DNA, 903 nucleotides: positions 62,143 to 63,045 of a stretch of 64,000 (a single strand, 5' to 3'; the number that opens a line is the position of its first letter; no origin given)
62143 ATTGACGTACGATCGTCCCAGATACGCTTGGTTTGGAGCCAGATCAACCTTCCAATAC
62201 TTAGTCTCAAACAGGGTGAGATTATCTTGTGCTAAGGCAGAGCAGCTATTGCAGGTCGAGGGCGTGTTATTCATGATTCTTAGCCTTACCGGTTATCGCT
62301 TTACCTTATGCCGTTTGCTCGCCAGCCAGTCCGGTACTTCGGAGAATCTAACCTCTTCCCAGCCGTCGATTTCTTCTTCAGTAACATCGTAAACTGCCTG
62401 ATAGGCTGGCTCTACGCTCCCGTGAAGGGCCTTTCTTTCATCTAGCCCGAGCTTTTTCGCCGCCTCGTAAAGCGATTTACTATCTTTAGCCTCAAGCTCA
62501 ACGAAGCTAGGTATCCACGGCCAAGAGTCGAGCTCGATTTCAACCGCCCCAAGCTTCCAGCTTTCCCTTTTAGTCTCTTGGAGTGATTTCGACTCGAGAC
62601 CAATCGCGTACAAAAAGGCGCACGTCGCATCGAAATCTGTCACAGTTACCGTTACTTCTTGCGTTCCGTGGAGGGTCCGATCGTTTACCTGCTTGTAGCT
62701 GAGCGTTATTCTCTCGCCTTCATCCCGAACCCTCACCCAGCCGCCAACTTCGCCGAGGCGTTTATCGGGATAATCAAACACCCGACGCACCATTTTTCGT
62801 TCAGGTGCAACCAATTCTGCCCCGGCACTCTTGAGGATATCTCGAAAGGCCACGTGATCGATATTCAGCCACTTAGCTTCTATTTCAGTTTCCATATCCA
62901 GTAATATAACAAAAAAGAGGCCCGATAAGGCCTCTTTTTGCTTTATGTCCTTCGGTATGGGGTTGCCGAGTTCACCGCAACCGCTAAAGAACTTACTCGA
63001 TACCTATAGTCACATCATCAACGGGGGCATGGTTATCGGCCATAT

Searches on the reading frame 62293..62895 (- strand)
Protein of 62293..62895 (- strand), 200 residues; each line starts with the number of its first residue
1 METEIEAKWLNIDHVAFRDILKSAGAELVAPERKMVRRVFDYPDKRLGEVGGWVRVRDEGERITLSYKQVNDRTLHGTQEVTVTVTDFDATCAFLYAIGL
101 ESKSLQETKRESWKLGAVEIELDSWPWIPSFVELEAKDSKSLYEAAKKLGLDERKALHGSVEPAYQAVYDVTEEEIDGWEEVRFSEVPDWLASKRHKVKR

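Call 63: search_protein_families(library=pfam, proteins=[window:62293-62895:-], max_evalue=0.001)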
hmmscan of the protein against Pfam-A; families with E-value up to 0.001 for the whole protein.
window:62293-62895:- (200 aa): 1 family
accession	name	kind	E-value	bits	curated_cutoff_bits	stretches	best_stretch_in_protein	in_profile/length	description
PF01928.26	CYTH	-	7.4e-10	39.4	23.2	1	3-141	2-150/179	CYTH domain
